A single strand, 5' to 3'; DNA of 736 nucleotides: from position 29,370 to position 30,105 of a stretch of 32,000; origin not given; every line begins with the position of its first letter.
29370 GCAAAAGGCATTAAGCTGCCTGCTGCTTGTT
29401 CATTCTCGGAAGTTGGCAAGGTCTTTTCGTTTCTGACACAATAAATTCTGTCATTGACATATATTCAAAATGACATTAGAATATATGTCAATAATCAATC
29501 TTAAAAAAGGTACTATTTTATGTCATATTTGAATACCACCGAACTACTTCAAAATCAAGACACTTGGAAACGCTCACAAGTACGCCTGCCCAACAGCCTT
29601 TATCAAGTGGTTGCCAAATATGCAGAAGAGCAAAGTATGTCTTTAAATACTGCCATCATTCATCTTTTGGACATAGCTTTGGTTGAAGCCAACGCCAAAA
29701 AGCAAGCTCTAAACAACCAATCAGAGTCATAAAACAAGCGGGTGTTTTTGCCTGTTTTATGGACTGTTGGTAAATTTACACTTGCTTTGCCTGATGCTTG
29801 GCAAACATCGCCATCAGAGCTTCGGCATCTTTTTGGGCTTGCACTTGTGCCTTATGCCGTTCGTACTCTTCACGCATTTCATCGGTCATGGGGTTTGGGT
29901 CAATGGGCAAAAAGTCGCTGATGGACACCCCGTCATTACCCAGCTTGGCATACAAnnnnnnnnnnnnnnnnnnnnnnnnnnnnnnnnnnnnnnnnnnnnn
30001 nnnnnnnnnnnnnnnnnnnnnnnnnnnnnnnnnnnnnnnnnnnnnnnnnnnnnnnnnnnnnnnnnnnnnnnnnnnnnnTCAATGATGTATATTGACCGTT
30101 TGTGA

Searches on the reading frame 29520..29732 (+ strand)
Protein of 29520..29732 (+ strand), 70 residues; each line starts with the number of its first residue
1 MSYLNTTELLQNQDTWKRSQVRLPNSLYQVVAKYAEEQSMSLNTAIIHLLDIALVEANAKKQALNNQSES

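Call 4: search_protein_families(library=pfam, proteins=[window:29520-29732:+], max_evalue=1)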
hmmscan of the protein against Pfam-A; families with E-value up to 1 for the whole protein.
window:29520-29732:+ (70 aa): 3 families
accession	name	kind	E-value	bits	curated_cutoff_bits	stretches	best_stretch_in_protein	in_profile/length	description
PF03869.20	Arc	-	0.015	15.6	20.4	1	21-54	9-42/50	Arc-like DNA binding domain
PF16357.10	PepSY_TM_like_2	-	0.038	14.4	27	1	4-65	31-92/197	Putative PepSY_TM-like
PF05534.18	HicB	-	0.057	13.8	21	1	20-49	21-50/51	HicB family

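Call 7: search_protein_families(library=phrogs, proteins=[window:29520-29732:+], max_evalue=1)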
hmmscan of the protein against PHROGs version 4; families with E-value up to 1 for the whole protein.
window:29520-29732:+ (70 aa): 16 families
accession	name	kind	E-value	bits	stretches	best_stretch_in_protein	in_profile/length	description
phrog_8682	-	unknown function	3.7e-33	114.7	1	1-64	1-64/86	-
phrog_795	-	other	6.5e-09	37.1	1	6-60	7-61/116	partition protein ATPase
phrog_582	-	transcription regulation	8.2e-06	27.1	1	7-61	48-102/105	Arc-like repressor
phrog_3178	-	transcription regulation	4.5e-05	24.8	1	14-61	7-54/125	Arc-like DNA binding domain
phrog_228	-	transcription regulation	9.7e-05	23.2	1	11-63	5-57/251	Arc-like repressor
phrog_2685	-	other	0.00059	21.2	1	19-64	21-66/161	partition protein ATPase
phrog_1287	-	unknown function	0.009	17.4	1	18-66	11-59/115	-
phrog_7906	-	transcription regulation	0.016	17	1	17-63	10-56/111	Arc-like transcriptional regulator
phrog_16597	-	unknown function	0.023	16.4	1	18-57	8-47/126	-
phrog_1388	-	unknown function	0.028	15.6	1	20-64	9-53/143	-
phrog_38161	-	transcription regulation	0.037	14.8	1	20-65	13-58/137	Arc-like transcriptional regulator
phrog_4738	-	transcription regulation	0.064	14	1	20-58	18-57/59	transcriptional repressor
phrog_33224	-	unknown function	0.1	13.7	1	17-59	20-62/159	-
phrog_9151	-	moron, auxiliary metabolic gene and host takeover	0.11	13.7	1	20-57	75-112/119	HicB-like antitoxin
phrog_6506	-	transcription regulation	0.14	13.2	1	21-51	14-44/59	Arc-like repressor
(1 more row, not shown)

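Call 8: search_protein_families(library=ncbifam, proteins=[window:29520-29732:+], max_evalue=1)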
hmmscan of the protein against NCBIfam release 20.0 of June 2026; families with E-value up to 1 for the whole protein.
window:29520-29732:+ (70 aa): 0 families

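Call 9: search_protein_families(library=padloc, proteins=[window:29520-29732:+], max_evalue=1)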
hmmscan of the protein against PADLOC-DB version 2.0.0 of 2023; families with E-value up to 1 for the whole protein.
window:29520-29732:+ (70 aa): 1 family
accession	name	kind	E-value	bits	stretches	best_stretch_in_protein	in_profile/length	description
PDLC04172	GajB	-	0.0041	14.1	1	7-52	293-342/505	-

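Call 74: search_dna_similar(query=window:29520-29732:+, collection=phages, mode=protein, max_evalue=0.001, max_rows=25)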
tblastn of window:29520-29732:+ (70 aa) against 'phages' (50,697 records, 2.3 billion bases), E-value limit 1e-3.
Records with a match: 21; places in all: 21; records where one place covers at least 80% of the query: 10.
Best place of each record, by identity: 60-80% 10; <60% 11.
By first word of the organism name: Acinetobacter 11; Moraxella 10.
By host as written in the record: Moraxella catarrhalis 10; Acinetobacter baumannii 7; - 2; Acinetobacter baumannii Ab404_GEIH-2010 1; Acinetobacter baumannii Ab105 1.
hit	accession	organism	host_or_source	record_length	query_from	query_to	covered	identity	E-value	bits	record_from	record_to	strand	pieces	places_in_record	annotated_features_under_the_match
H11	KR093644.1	Moraxella phage Mcat20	Moraxella catarrhalis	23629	1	69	99%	73.3%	3e-31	118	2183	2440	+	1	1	hypothetical protein (x2)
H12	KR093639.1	Moraxella phage Mcat15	Moraxella catarrhalis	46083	1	69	99%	73.3%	3e-31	118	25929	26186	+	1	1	hypothetical protein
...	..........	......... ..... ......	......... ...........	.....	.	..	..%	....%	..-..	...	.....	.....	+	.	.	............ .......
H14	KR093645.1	Moraxella phage Mcat21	Moraxella catarrhalis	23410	1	69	99%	72.1%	1e-30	117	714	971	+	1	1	hypothetical protein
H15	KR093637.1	Moraxella phage Mcat13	Moraxella catarrhalis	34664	1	69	99%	72.1%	1e-30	117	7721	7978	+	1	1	hypothetical protein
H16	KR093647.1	Moraxella phage Mcat23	Moraxella catarrhalis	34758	1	69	99%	72.1%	1e-30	117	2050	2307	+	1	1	hypothetical protein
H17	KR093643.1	Moraxella phage Mcat19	Moraxella catarrhalis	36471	1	69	99%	72.1%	1e-30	117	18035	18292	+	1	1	hypothetical protein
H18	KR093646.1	Moraxella phage Mcat22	Moraxella catarrhalis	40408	1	69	99%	72.1%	1e-30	117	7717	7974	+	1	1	hypothetical protein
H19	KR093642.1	Moraxella phage Mcat18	Moraxella catarrhalis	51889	1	69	99%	72.1%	1e-30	117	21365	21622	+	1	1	hypothetical protein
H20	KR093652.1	Moraxella phage Mcat28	Moraxella catarrhalis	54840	1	67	96%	65.5%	2e-25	102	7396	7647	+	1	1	hypothetical protein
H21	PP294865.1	Acinetobacter phage vB_AbaS_Gln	Acinetobacter baumannii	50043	7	54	69%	47.9%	3e-7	50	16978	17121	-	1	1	hypothetical protein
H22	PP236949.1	Acinetobacter phage vB_AbaS_SA1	Acinetobacter baumannii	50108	7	54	69%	47.9%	3e-7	50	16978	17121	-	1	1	hypothetical protein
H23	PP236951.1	Acinetobacter phage vB_AbaS_Eva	Acinetobacter baumannii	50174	7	54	69%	47.9%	3e-7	50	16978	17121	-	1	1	hypothetical protein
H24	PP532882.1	Acinetobacter phage Abau_Attikon1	Acinetobacter baumannii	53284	7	54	69%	47.9%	3e-7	50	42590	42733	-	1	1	hypothetical protein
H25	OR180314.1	Acinetobacter phage A3926.3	Acinetobacter baumannii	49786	11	56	66%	45.7%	1e-7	51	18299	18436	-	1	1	hypothetical protein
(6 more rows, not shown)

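Call 75: get_annotated_region(hit=H12, flank=4000)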
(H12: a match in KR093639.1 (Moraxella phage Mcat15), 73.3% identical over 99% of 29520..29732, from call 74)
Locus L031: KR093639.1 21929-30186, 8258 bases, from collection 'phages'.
description: Moraxella phage Mcat15, complete genome.
organism: Moraxella phage Mcat15 (NCBI taxid 1647530)
taxonomy: Viruses; Duplodnaviria; Heunggongvirae; Uroviricota; Caudoviricetes
host: Moraxella catarrhalis; source: sputum; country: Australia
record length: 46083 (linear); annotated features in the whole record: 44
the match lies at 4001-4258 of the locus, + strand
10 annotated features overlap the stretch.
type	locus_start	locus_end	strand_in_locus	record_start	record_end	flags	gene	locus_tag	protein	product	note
CDS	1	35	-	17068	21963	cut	-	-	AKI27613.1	tail protein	-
CDS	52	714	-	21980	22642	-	-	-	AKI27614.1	tail protein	-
CDS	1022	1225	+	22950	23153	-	-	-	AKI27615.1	hypothetical protein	-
CDS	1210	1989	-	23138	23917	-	-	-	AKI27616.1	tail protein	-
CDS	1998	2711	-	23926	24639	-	-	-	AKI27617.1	tail protein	-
CDS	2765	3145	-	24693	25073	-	-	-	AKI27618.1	hypothetical protein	-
CDS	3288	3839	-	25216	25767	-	-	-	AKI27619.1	hypothetical protein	-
CDS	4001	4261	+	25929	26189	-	-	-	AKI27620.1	hypothetical protein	-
CDS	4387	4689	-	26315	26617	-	-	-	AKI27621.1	tail protein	-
CDS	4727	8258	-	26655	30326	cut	-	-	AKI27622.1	tail protein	-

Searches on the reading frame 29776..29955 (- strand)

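Call 4: search_protein_families(library=pfam, proteins=[window:29776-29955:-], max_evalue=1)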
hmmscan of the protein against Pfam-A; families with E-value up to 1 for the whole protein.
window:29776-29955:- (59 aa): 0 families

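Call 7: search_protein_families(library=phrogs, proteins=[window:29776-29955:-], max_evalue=1)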
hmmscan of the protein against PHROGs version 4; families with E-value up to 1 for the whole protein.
window:29776-29955:- (59 aa): 2 families
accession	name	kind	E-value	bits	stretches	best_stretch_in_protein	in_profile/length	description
phrog_337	-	tail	0.00029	22.1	1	7-57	63-114/118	tail protein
phrog_12330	-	unknown function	0.19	13.2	1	19-44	54-79/106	-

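Call 8: search_protein_families(library=ncbifam, proteins=[window:29776-29955:-], max_evalue=1)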
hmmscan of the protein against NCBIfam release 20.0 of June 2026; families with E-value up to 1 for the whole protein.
window:29776-29955:- (59 aa): 0 families

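Call 9: search_protein_families(library=padloc, proteins=[window:29776-29955:-], max_evalue=1)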
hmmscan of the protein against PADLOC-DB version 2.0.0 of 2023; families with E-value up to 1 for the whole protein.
window:29776-29955:- (59 aa): 0 families
